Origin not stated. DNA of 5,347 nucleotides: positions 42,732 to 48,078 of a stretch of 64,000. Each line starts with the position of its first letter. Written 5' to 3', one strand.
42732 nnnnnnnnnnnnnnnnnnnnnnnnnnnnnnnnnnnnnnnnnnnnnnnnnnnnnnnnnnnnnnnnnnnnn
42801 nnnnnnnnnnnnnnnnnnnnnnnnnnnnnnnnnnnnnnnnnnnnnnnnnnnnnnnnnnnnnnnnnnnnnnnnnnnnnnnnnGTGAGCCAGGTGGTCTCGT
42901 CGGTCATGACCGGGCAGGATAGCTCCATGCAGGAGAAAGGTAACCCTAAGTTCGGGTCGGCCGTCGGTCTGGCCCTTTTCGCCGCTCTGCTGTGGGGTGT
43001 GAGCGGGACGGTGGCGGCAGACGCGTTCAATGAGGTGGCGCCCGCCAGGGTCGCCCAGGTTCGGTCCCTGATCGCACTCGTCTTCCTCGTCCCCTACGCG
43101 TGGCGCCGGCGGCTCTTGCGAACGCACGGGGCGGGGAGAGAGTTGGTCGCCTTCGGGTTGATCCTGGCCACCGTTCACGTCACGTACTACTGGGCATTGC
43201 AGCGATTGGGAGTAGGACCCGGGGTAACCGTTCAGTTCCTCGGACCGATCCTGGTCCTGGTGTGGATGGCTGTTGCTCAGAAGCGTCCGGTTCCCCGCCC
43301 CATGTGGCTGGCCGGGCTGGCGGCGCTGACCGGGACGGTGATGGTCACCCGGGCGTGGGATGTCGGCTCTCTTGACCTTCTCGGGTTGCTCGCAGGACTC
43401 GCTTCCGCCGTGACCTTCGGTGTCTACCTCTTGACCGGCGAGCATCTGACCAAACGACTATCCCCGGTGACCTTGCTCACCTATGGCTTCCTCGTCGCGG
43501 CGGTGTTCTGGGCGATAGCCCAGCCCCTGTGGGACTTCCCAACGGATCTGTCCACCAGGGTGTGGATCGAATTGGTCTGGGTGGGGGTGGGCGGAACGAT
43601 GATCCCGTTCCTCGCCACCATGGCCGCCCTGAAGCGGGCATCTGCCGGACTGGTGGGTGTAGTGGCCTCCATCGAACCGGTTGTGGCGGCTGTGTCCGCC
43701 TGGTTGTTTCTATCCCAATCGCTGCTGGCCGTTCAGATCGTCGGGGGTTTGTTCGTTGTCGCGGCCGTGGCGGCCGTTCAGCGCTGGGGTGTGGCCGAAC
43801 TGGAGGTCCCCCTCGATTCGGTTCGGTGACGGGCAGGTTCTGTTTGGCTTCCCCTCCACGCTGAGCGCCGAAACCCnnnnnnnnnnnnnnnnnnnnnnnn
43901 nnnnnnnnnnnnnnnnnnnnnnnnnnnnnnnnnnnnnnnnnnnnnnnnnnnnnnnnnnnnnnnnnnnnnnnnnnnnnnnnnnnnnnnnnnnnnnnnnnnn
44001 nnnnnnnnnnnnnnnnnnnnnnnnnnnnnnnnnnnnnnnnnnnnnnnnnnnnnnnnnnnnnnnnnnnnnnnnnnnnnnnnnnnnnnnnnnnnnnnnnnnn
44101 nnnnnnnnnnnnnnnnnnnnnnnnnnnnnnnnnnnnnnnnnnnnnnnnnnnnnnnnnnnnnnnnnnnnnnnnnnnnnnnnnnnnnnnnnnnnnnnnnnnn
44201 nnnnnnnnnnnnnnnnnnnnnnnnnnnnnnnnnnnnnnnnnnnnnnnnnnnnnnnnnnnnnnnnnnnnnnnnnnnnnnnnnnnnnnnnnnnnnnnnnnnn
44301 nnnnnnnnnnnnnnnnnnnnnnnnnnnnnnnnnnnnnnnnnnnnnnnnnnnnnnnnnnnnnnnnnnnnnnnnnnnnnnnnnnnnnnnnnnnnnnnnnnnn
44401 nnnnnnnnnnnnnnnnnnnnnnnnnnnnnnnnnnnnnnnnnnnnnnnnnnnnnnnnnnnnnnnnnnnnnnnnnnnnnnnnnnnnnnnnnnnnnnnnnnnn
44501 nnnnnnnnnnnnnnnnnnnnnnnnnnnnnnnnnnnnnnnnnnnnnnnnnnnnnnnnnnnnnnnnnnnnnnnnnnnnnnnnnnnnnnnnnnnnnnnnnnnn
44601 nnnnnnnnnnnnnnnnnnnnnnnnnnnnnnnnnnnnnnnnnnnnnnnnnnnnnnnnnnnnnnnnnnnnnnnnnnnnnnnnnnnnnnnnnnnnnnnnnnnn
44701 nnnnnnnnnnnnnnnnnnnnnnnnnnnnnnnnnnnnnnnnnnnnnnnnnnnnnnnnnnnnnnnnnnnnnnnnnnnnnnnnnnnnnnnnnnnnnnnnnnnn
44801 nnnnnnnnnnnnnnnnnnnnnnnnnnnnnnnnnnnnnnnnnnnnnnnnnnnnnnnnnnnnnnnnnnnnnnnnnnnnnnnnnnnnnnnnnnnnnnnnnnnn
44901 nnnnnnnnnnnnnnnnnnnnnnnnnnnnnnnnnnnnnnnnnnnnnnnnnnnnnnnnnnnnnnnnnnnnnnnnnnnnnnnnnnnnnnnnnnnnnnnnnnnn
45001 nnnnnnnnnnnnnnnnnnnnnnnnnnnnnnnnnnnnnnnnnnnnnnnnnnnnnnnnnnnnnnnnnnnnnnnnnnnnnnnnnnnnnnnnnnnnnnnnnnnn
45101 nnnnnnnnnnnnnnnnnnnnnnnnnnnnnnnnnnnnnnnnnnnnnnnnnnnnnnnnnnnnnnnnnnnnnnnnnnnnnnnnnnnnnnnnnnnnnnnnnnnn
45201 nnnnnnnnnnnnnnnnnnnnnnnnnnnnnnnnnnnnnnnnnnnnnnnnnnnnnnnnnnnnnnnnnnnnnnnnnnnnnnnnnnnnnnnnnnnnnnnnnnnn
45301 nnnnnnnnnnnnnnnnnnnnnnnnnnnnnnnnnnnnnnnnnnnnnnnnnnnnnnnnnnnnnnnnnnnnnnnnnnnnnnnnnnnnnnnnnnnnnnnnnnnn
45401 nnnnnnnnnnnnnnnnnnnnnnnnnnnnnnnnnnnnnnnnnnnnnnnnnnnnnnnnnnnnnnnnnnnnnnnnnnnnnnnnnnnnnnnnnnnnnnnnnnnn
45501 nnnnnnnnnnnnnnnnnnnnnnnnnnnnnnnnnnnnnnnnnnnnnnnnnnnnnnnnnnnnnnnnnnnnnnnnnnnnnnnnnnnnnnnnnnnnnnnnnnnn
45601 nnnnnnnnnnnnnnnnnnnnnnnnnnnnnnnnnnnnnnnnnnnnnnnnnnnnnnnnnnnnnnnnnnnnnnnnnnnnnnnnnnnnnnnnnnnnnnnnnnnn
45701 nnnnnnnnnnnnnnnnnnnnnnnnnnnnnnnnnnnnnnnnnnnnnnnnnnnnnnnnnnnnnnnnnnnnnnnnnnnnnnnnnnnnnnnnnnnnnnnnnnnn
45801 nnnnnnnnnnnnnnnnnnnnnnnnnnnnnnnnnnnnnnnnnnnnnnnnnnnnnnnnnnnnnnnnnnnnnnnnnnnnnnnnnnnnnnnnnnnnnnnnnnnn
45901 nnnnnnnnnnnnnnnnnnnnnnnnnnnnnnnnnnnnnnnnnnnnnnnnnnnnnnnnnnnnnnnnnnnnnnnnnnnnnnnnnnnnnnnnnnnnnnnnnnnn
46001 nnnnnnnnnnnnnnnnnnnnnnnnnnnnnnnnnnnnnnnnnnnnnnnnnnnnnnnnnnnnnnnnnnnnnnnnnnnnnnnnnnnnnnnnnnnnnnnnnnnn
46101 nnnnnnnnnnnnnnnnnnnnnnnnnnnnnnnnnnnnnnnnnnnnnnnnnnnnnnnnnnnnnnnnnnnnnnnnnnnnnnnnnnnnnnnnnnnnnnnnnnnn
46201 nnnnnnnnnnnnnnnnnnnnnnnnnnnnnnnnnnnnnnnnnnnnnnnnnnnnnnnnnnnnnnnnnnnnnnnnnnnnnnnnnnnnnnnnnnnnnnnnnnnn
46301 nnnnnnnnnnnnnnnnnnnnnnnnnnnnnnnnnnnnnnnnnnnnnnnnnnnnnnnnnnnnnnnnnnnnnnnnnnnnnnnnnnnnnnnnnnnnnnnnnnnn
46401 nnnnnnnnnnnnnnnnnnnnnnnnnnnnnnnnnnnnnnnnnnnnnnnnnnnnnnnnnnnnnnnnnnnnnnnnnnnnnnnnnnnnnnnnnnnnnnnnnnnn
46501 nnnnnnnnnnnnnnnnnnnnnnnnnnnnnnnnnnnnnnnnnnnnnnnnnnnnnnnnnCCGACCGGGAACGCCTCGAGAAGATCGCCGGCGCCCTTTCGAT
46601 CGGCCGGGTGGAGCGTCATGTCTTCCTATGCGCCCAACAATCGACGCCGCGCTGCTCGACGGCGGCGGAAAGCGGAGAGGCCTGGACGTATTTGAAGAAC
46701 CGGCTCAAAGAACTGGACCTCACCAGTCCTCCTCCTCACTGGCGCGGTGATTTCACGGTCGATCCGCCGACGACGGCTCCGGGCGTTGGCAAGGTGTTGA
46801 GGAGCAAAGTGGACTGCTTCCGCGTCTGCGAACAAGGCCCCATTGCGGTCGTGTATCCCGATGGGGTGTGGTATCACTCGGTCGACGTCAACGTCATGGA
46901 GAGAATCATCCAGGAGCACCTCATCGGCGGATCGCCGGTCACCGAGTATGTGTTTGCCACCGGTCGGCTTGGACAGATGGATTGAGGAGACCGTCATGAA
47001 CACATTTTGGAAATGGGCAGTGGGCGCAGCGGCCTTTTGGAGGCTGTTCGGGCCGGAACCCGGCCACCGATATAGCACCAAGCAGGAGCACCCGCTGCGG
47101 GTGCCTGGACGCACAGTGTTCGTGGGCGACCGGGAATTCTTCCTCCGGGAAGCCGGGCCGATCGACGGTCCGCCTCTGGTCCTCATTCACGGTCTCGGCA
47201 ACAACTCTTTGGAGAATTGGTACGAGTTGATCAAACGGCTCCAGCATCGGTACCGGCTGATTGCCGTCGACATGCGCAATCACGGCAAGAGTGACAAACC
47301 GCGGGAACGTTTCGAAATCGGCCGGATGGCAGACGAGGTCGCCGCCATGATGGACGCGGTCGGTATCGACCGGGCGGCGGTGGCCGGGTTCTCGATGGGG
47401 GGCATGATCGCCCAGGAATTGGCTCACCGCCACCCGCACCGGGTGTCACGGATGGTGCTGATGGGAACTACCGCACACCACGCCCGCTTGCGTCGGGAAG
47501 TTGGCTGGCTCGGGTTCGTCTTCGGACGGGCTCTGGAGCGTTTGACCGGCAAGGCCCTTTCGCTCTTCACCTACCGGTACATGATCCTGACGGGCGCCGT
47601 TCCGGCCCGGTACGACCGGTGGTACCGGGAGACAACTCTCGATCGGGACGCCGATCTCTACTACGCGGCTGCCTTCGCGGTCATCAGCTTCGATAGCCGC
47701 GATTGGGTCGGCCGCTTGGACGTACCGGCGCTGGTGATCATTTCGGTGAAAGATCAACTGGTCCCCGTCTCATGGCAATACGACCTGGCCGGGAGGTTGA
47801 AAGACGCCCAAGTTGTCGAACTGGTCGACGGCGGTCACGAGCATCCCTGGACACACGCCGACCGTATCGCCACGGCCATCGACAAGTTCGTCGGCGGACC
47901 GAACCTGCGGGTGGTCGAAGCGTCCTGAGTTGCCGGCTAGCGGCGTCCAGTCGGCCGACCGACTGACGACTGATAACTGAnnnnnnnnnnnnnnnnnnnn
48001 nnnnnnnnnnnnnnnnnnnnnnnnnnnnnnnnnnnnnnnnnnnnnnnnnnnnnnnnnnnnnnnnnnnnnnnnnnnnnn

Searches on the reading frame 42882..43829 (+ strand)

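Call 53: search_protein_families(library=pfam, proteins=[window:42882-43829:+], max_evalue=0.001)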
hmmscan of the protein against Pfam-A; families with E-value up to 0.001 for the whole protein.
window:42882-43829:+ (315 aa): 1 family
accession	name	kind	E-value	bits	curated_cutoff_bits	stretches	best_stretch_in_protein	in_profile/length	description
PF00892.27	EamA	-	2.7e-32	112.3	28.2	2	167-298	2-132/135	EamA-like transporter family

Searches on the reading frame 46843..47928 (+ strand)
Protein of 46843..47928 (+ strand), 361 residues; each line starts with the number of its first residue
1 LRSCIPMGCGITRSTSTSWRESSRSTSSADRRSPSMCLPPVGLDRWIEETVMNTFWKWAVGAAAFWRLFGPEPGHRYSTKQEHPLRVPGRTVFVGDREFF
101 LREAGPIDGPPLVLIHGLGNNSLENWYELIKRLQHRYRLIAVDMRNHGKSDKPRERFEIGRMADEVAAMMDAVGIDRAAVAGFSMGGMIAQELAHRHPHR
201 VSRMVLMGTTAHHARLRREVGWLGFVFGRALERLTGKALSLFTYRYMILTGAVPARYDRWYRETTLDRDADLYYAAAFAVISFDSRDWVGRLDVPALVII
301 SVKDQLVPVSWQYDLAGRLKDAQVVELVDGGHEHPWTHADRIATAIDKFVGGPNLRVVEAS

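Call 83: search_protein_families(library=pfam, proteins=[window:46843-47928:+], max_evalue=0.001)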
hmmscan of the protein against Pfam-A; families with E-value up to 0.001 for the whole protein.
window:46843-47928:+ (361 aa): 7 families
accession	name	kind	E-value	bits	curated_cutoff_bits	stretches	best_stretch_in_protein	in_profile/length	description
PF00561.26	Abhydrolase_1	-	1e-39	137.1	25.8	1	110-338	1-244/245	alpha/beta hydrolase fold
PF12697.13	Abhydrolase_6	-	1.1e-19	72.5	26.3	1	112-344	1-216/217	Alpha/beta hydrolase family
PF12146.15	Hydrolase_4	-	1.2e-13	51.4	27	1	112-325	7-225/239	Serine aminopeptidase, S33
PF00975.26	Thioesterase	-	9.6e-09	36.2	26.4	1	111-214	2-107/226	Thioesterase domain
PF02089.21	Palm_thioest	-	6.6e-05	23.2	26.8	1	111-209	1-108/254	Palmitoyl protein thioesterase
PF02230.22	Abhydrolase_2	-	0.0003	21.1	23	0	172-210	101-139/217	Phospholipase/Carboxylesterase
PF12695.13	Abhydrolase_5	-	0.00074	19.8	27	0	165-209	45-89/164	Alpha/beta hydrolase family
